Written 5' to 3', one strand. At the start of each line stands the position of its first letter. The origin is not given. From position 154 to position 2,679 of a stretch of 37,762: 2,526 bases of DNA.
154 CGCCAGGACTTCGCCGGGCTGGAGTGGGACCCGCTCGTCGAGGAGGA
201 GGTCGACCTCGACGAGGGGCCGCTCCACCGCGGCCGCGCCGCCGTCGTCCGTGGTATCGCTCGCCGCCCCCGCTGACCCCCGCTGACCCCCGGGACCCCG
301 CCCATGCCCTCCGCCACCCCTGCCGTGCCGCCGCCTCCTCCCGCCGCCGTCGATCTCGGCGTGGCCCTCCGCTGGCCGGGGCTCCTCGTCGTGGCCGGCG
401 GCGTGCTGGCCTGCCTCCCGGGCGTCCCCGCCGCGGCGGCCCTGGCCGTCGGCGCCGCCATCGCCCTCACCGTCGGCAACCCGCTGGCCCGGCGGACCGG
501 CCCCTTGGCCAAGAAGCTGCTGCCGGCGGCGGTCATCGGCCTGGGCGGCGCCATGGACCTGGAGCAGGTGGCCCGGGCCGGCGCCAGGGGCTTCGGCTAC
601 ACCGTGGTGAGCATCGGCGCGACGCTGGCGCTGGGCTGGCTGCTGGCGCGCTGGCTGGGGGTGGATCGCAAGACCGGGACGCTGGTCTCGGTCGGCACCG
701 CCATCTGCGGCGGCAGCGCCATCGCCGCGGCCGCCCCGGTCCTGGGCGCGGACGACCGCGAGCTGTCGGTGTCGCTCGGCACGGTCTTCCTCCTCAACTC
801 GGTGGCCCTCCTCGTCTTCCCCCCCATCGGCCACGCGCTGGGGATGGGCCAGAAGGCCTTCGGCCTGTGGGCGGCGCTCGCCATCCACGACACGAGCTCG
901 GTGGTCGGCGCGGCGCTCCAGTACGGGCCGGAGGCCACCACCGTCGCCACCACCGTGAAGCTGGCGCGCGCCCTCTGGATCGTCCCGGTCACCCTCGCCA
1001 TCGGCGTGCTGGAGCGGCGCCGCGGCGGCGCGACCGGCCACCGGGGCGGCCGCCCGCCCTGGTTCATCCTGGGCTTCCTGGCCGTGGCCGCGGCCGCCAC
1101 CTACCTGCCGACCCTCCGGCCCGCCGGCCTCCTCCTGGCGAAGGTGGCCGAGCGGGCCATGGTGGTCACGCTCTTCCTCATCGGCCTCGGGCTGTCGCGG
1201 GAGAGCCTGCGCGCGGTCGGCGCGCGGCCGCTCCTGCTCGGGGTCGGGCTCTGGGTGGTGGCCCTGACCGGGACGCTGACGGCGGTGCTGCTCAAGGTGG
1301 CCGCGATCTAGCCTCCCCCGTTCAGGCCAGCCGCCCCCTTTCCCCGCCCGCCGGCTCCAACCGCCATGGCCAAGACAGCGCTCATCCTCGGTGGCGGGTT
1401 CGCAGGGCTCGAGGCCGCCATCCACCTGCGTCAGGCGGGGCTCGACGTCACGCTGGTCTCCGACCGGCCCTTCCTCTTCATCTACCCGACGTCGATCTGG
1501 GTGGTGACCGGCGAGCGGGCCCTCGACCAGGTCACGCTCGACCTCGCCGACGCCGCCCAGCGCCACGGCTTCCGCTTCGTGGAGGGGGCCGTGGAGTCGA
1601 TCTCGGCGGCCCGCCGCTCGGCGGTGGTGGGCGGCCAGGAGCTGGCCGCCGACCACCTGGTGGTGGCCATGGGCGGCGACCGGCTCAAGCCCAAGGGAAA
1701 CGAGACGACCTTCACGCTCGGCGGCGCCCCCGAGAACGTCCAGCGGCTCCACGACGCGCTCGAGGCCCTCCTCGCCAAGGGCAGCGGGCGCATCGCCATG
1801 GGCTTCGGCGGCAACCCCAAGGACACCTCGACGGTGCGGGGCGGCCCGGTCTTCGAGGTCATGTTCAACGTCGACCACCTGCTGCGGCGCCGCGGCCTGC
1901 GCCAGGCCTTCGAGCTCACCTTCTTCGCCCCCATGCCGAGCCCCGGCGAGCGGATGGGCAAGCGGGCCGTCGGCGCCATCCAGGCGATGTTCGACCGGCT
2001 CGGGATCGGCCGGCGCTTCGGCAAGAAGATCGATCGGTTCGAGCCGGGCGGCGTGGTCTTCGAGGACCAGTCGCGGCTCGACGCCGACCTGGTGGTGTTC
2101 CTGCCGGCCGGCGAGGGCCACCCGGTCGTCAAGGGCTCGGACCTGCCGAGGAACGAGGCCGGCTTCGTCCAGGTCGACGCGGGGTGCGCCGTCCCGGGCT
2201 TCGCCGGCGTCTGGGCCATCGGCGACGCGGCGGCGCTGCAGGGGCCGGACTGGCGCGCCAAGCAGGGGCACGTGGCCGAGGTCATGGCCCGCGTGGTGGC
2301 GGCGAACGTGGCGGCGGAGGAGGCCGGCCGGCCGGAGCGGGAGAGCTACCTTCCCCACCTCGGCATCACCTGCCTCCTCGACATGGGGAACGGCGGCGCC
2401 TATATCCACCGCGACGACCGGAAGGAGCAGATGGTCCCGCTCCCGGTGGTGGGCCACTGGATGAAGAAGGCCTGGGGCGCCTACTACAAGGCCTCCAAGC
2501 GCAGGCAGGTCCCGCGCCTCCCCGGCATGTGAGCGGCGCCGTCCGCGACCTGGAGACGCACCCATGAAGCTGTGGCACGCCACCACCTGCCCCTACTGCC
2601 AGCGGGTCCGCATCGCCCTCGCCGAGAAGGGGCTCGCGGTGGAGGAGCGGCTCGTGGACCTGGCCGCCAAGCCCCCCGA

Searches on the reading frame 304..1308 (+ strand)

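Call 31: search_protein_families(library=ncbifam, proteins=[window:304-1308:+], max_evalue=0.001)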
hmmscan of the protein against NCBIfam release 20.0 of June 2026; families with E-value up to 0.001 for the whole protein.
window:304-1308:+ (335 aa): 1 family
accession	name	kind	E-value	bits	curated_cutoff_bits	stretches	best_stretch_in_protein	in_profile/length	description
TIGR00698.1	TIGR00698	subfamily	7.4e-28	97.7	232.6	1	49-327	44-329/335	YeiH family putative sulfate export transporter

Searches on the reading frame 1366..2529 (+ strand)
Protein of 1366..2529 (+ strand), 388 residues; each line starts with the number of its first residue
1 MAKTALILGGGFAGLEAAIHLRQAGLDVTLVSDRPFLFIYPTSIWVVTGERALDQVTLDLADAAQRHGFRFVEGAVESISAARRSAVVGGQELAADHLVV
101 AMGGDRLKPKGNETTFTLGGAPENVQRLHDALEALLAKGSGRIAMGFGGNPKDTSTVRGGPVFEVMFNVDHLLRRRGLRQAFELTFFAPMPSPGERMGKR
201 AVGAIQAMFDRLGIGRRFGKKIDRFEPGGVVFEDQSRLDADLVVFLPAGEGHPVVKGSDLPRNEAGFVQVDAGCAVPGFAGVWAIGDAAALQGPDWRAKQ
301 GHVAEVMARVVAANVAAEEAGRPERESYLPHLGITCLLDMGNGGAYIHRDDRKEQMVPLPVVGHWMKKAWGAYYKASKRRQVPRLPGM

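Call 31: search_protein_families(library=ncbifam, proteins=[window:1366-2529:+], max_evalue=0.001)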
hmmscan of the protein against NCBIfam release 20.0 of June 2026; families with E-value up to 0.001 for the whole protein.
window:1366-2529:+ (388 aa): 14 families
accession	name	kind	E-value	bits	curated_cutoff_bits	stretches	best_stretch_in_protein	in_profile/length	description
TIGR03169.1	Nterm_to_SelD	hypoth_equivalog_domain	2.7e-16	59.9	310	1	46-349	46-340/365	pyridine nucleotide-disulfide oxidoreductase family protein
NF049943.1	SQR_III_seleno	exception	3.6e-16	59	525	1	3-347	1-342/406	type III sulfide quinone reductase, selenoprotein subtype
NF005313.0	PRK06847.1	subfamily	2.3e-06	26.8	372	1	3-73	5-74/375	hypothetical protein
NF005884.0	PRK07846.1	equivalog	2.9e-06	26.2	501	0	260-330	276-339/454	mycothione reductase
NF045765.1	PhenlGlyoxDHPadH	equivalog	5.7e-06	25.4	475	1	2-103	143-238/416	NADH-dependent phenylglyoxylate dehydrogenase subunit epsilon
NF003437.0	PRK04965.1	equivalog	6.6e-06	25.4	392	0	2-33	141-172/378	NADH:flavorubredoxin reductase NorW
NF049967.1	QhpG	equivalog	7.7e-06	25.1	240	1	6-34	2-30/423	flavin-dependent monooxygenase QhpG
TIGR04369.1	fusion_not_SelD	hypoth_equivalog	1.1e-05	23.9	700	0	46-326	45-287/701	oxidoreductase/SelD-related fusion protein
NF009410.0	PRK12771.1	subfamily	3.6e-05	22.6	516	0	3-34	139-170/566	NAD(P)-binding protein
TIGR01350.1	lipoamide_DH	equivalog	0.00012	20.9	408.8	0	5-33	173-201/461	dihydrolipoyl dehydrogenase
TIGR03467.1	HpnE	equivalog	0.00013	21.4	283.05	1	6-36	2-32/430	hydroxysqualene dehydroxylase HpnE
TIGR03452.1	mycothione_red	equivalog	0.00016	20.7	635.65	0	265-329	282-339/452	mycothione reductase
TIGR02374.1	nitri_red_nirB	equivalog_domain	0.0003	19.3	578.35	1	3-103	141-237/794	nitrite reductase large subunit NirB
NF006254.0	PRK08401.1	equivalog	0.00072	18.4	726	0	7-34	6-33/466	L-aspartate oxidase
